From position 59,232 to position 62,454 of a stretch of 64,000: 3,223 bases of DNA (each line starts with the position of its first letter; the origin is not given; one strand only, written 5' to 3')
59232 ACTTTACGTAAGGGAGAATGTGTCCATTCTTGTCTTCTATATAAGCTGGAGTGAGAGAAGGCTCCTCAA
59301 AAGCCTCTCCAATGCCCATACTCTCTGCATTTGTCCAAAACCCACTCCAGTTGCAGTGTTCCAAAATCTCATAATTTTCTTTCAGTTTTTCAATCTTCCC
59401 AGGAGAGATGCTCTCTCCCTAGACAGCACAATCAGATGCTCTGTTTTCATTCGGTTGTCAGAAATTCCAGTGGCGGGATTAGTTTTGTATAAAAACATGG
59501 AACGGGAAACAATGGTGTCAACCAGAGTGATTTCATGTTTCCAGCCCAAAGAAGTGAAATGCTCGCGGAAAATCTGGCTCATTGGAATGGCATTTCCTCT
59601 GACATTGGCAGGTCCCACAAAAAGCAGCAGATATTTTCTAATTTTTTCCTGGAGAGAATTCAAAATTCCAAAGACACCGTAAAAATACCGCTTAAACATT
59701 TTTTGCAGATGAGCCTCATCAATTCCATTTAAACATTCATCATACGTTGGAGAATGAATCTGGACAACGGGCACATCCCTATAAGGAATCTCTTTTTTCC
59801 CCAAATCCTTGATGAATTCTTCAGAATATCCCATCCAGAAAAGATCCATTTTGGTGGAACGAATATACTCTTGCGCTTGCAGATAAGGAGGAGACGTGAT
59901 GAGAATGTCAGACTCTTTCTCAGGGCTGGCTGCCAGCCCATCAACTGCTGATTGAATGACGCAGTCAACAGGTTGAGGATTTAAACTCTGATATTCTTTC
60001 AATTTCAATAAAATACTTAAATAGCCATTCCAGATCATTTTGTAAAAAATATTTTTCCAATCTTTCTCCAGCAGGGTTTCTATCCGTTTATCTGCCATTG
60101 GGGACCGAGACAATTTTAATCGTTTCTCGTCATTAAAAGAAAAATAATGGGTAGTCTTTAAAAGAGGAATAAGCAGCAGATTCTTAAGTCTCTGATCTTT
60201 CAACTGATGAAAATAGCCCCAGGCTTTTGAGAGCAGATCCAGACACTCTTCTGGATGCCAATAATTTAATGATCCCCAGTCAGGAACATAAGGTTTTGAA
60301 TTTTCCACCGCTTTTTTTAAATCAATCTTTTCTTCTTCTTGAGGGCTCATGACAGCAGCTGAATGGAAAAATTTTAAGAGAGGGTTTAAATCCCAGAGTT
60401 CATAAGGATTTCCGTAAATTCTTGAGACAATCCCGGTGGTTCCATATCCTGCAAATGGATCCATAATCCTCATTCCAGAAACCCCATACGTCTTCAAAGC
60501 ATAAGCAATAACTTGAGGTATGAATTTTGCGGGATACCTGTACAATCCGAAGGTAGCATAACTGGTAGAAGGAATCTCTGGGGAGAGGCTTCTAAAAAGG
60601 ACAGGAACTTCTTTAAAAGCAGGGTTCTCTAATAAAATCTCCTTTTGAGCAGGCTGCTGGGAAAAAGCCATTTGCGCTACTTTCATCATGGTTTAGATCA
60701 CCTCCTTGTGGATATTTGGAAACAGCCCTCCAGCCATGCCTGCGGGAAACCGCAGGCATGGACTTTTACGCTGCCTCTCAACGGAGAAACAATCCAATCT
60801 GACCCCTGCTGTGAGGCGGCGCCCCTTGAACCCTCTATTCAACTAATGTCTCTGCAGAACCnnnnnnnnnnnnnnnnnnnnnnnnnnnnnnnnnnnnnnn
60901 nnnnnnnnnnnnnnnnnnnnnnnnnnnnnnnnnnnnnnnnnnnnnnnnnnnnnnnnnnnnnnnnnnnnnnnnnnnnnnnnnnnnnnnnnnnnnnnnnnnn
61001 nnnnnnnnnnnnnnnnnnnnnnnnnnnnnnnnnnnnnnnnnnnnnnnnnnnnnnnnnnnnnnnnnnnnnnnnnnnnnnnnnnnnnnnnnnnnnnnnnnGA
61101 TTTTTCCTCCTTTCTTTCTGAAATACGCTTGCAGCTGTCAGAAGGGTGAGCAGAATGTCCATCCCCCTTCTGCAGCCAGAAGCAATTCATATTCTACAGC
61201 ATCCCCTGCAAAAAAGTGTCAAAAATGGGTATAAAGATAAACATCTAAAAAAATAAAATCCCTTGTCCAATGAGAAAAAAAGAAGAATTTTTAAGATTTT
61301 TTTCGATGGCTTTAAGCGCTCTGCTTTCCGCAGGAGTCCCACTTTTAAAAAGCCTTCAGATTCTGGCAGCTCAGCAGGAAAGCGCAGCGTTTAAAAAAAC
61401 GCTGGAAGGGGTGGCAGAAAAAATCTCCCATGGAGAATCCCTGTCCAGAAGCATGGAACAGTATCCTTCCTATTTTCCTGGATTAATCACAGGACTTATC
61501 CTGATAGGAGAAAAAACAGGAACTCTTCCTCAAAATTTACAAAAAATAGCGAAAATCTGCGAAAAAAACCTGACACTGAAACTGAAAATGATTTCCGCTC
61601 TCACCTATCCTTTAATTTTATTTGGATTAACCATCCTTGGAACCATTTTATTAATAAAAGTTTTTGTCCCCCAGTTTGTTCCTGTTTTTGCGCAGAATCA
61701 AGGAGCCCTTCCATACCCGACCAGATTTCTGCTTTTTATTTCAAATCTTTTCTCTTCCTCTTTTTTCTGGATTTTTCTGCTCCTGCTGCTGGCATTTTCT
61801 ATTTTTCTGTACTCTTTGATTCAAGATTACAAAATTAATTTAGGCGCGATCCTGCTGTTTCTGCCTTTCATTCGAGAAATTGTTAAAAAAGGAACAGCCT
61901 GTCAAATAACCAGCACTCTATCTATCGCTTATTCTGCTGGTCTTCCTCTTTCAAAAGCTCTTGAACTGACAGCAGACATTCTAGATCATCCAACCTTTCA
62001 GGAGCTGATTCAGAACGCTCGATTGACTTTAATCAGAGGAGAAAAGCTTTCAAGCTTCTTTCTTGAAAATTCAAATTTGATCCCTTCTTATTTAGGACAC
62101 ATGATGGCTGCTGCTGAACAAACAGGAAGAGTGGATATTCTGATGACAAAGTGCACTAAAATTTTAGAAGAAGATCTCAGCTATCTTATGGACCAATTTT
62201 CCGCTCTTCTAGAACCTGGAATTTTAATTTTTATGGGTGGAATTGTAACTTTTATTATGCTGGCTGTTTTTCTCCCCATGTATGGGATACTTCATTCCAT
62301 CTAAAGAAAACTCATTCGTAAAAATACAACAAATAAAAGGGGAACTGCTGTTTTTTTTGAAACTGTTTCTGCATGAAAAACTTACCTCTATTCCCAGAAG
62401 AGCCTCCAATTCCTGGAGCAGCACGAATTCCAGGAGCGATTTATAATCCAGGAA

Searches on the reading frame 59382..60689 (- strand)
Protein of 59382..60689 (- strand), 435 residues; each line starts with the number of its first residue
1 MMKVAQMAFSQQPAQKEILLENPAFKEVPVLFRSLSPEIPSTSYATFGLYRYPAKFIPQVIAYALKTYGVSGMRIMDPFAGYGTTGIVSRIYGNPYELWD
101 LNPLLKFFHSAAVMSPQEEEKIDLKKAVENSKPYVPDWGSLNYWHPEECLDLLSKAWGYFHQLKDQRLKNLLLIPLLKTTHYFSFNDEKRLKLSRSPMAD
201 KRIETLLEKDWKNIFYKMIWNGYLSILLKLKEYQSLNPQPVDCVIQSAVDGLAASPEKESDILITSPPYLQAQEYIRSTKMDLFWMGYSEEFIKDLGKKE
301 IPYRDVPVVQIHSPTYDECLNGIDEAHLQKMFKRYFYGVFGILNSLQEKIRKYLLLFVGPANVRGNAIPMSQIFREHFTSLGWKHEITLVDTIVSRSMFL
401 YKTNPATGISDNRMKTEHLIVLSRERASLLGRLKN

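Call 6: search_protein_families(library=pfam, proteins=[window:59382-60689:-], max_evalue=0.01)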
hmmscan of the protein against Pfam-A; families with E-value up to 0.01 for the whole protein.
window:59382-60689:- (435 aa): 0 families

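Call 7: search_protein_families(library=padloc, proteins=[window:59382-60689:-], max_evalue=0.01)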
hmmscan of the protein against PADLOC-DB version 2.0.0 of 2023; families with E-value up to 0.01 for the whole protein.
window:59382-60689:- (435 aa): 18 families
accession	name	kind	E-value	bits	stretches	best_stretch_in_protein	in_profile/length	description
PDLC03322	MTase_II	-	1.4e-24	84.8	1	42-424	32-442/446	Type II methyltransferase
PDLC03362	MTase_II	-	2.5e-16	57.6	1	42-306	39-309/438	Type II methyltransferase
PDLC03380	MTase_II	-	2.9e-13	47.8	1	41-124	26-108/393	Type II methyltransferase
PDLC03364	MTase_II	-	2.8e-12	44.3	2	47-105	33-92/380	Type II methyltransferase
PDLC03377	MTase_II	-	8.5e-10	35.8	2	41-112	90-162/504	Type II methyltransferase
PDLC03239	MTase_II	-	3.5e-09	33.9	1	30-301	49-329/442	Type II methyltransferase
PDLC03224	MTase_II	-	1.5e-08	32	1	50-300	71-337/481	Type II methyltransferase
PDLC03387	MTase_II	-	1.2e-06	25.8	0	53-90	215-252/289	Type II methyltransferase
PDLC03353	MTase_II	-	1.4e-06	26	1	51-91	188-228/260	Type II methyltransferase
PDLC03325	MTase_II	-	2.8e-06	24.3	1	52-148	72-168/426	Type II methyltransferase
PDLC03389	MTase_II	-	1.1e-05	22.3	1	260-288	280-308/445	Type II methyltransferase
PDLC03369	MTase_II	-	9.6e-05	19.3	1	41-103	109-172/532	Type II methyltransferase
PDLC03350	MTase_II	-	0.00029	18.3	0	52-88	234-270/312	Type II methyltransferase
PDLC03319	MTase_II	-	0.00046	17.1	1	63-116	15-67/503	Type II methyltransferase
PDLC03336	MTase_II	-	0.0014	15.8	0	60-117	357-416/421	Type II methyltransferase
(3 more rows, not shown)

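Call 8: search_protein_families(library=ncbifam, proteins=[window:59382-60689:-], max_evalue=0.01)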
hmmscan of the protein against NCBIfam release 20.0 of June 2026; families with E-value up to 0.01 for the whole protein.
window:59382-60689:- (435 aa): 0 families

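Call 91: search_solved_structures(query=window:59382-60689:-, max_evalue=1)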
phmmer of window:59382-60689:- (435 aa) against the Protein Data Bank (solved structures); distinct sequences matched with E-value up to 1: 5.
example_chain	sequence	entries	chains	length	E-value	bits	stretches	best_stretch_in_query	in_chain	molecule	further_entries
8s9n_A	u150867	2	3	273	0.014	17.4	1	51-114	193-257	DNA cytosine-N4 methyltransferase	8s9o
8s9m_A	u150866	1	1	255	0.016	17.2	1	51-114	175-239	DNA cytosine-N4 methyltransferase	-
2zie_A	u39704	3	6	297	0.026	16.5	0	32-93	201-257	Putative modification methylase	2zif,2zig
3gnt_A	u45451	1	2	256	0.98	11.4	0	331-373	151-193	Enoyl-[acyl-carrier-protein] reductase [NADH]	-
4fs3_A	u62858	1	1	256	0.98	11.4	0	331-373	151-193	Enoyl-[acyl-carrier-protein] reductase [NADPH] FabI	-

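Call 93: search_protein_families(library=pfam, proteins=[window:59382-60689:-], max_evalue=1)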
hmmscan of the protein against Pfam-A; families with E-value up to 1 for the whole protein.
window:59382-60689:- (435 aa): 1 family
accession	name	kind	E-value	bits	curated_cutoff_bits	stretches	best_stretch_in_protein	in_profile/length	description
PF01555.25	N6_N4_Mtase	-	0.017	15.5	26.7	1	52-90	162-200/221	DNA methylase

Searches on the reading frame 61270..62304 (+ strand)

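Call 8: search_protein_families(library=ncbifam, proteins=[window:61270-62304:+], max_evalue=0.01)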
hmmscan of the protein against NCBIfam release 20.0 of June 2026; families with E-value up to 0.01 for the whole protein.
window:61270-62304:+ (344 aa): 6 families
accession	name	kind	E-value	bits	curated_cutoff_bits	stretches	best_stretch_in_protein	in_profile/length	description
TIGR02120.1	GspF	equivalog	1.5e-66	225.3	424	1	10-339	67-396/401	type II secretion system inner membrane protein GspF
NF052607.1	T4PiliAsmPilCThrm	equivalog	1.1e-57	196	700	1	9-342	69-402/406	type IV pilus assembly protein PilC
NF007861.0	PRK10573.1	equivalog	1.8e-57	195.2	401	1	11-339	64-393/401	protein transport protein HofC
NF052606.1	T4PiliAsmPilCMyx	equivalog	6.1e-52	176.9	700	1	10-343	84-417/419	type IV pilus assembly protein PilC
NF047826.1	T3SSXpsF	equivalog_domain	3.1e-38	131.6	650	1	9-342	69-402/405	type II secretion system protein XpsF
NF041012.2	T4P_ComGB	equivalog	1.8e-35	122.9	240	1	12-341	7-331/332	competence type IV pilus assembly protein ComGB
